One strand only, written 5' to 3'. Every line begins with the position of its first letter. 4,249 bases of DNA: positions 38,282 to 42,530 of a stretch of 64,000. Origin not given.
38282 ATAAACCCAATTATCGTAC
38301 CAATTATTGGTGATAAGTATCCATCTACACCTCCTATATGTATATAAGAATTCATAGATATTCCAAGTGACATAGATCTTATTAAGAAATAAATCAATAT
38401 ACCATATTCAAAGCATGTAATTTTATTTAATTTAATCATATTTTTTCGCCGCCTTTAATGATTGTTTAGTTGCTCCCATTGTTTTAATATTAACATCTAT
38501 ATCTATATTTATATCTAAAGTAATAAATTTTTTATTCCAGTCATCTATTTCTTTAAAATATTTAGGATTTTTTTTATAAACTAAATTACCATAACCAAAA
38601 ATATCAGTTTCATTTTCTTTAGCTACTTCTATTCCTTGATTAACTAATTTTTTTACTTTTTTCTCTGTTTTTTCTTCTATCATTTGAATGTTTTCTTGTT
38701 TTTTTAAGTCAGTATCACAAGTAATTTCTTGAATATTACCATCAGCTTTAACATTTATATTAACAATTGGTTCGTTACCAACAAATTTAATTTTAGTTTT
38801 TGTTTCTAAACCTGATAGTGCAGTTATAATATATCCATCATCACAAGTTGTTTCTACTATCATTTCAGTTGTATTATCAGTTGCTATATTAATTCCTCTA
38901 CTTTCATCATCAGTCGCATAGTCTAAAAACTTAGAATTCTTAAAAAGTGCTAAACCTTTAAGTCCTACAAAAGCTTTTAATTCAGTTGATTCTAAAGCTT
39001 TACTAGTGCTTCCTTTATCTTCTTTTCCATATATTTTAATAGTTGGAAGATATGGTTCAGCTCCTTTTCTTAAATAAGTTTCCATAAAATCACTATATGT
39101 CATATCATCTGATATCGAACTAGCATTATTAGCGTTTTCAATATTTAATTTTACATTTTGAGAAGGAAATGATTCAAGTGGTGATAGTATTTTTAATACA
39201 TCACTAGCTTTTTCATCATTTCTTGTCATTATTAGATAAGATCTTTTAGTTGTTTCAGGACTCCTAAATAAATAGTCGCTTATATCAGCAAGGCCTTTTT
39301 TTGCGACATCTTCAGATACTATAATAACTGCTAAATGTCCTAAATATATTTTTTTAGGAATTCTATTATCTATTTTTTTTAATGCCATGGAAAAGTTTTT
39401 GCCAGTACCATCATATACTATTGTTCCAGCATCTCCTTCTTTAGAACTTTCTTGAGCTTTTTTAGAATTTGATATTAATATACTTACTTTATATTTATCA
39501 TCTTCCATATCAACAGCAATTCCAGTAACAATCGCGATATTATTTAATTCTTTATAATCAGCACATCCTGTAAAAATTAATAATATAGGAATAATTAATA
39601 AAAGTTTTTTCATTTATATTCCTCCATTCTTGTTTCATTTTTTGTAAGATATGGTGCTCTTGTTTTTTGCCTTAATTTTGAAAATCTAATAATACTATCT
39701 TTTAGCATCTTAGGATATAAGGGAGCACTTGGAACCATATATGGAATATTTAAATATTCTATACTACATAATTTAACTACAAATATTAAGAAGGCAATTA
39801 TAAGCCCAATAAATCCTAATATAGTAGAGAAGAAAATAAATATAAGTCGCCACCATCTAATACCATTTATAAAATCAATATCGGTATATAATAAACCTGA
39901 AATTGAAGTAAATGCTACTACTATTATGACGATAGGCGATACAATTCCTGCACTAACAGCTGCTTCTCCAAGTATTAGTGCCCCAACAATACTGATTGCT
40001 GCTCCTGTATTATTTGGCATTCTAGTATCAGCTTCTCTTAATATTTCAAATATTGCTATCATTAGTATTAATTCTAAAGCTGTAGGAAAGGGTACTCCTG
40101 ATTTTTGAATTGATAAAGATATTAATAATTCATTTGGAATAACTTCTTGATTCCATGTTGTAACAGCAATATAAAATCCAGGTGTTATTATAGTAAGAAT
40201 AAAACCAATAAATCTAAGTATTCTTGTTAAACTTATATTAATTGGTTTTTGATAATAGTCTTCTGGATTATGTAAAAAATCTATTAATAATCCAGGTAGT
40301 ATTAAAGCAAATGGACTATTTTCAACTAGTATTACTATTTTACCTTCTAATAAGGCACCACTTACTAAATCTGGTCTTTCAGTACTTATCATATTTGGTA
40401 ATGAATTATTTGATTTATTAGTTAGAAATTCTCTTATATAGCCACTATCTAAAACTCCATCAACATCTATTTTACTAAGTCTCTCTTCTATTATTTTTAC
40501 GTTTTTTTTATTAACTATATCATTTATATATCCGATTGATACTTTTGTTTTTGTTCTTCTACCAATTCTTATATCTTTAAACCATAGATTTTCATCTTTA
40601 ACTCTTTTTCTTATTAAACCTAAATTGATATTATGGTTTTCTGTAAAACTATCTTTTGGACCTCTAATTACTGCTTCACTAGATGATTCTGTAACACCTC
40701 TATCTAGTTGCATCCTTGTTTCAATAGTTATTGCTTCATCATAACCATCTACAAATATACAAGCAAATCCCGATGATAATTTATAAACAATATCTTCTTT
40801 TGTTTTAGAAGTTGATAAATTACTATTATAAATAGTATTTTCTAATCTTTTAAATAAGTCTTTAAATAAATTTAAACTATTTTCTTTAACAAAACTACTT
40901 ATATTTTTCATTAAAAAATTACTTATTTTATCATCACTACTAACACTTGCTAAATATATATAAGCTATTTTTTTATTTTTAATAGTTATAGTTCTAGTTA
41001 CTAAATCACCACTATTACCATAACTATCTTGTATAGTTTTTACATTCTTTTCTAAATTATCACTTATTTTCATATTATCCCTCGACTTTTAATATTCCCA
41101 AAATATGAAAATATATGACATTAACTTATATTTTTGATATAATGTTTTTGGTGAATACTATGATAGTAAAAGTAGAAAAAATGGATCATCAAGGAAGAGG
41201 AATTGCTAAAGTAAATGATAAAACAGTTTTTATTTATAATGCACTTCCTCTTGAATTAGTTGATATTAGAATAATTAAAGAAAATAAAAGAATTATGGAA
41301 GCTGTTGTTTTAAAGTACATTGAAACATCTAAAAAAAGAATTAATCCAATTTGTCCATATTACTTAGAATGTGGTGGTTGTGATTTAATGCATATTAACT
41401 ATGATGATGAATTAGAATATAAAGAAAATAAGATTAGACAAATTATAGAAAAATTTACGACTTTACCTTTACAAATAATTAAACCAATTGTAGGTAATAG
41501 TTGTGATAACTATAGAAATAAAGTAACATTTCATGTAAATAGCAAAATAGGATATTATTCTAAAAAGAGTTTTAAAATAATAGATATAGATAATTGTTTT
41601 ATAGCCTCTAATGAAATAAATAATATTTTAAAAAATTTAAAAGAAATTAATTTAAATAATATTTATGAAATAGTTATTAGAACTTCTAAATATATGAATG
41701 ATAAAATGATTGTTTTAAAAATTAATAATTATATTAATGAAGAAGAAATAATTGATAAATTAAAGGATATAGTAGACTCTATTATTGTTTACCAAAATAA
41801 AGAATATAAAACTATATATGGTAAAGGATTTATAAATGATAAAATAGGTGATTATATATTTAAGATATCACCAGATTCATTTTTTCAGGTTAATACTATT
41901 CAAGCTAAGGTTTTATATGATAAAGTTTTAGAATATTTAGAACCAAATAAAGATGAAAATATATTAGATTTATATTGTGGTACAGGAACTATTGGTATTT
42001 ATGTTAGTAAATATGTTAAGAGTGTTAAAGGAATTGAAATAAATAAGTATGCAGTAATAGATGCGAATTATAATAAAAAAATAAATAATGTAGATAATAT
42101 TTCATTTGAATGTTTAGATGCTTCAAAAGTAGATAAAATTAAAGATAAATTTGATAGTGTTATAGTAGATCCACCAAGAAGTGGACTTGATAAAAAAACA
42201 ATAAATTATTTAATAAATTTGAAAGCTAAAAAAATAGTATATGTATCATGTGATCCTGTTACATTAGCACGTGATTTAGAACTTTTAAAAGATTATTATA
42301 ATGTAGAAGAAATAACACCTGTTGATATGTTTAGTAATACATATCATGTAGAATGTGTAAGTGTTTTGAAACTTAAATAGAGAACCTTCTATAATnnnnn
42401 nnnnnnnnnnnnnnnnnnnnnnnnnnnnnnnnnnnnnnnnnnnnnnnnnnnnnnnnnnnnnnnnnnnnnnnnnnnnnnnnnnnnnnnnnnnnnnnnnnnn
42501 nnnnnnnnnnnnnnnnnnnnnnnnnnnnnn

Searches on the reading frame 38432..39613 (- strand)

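Call 71: search_protein_families(library=pfam, proteins=[window:38432-39613:-], max_evalue=0.00001)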
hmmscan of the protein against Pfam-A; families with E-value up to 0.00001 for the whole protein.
window:38432-39613:- (393 aa): 2 families
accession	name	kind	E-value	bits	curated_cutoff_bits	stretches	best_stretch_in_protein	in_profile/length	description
PF25198.1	Spore_GerAC_N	-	4.3e-44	150.9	27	1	19-194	1-176/176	Spore germination protein N-terminal domain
PF05504.16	Spore_GerAC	-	3.9e-35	121.9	23.6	1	219-380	1-167/167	Spore germination B3/ GerAC like, C-terminal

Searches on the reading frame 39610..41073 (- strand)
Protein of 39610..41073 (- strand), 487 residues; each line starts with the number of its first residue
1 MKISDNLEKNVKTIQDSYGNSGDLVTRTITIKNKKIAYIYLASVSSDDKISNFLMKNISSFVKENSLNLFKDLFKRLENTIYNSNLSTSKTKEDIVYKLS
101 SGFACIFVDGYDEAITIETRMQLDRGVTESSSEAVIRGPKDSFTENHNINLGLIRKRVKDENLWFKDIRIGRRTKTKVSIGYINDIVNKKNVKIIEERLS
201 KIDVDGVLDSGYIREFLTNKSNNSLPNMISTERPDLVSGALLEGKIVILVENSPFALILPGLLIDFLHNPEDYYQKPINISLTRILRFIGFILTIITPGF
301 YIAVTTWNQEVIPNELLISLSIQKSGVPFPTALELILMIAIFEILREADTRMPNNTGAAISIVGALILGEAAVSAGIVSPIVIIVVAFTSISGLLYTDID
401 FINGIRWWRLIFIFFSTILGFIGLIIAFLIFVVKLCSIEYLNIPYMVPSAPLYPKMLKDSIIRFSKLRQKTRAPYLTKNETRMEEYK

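Call 71: search_protein_families(library=pfam, proteins=[window:39610-41073:-], max_evalue=0.00001)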
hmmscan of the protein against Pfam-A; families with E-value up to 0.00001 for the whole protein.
window:39610-41073:- (487 aa): 1 family
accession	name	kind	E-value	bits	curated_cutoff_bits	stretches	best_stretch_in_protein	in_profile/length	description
PF03323.18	GerA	-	1.9e-154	515.1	27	1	13-472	2-463/466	Bacillus/Clostridium GerA spore germination protein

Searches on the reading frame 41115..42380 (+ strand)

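Call 71: search_protein_families(library=pfam, proteins=[window:41115-42380:+], max_evalue=0.00001)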
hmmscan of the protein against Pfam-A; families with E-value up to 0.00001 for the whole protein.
window:41115-42380:+ (421 aa): 6 families
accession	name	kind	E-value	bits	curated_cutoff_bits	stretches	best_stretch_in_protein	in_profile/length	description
PF05958.17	tRNA_U5-meth_tr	-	1.4e-31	110.3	23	1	96-419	2-355/357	tRNA (Uracil-5-)-methyltransferase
PF05175.20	MTS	-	5.6e-11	42.8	23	1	272-356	24-110/170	Methyltransferase small domain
PF13847.12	Methyltransf_31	-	6.8e-11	42.5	27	1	278-390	2-121/145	Methyltransferase domain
PF03602.21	Cons_hypoth95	-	3.5e-07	30.5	24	1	279-380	41-153/182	Conserved hypothetical protein 95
PF01938.26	TRAM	-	6.8e-07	29.5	21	1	15-65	7-60/61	TRAM domain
PF13649.12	Methyltransf_25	-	1e-06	29.7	27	1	283-351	1-70/97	Methyltransferase domain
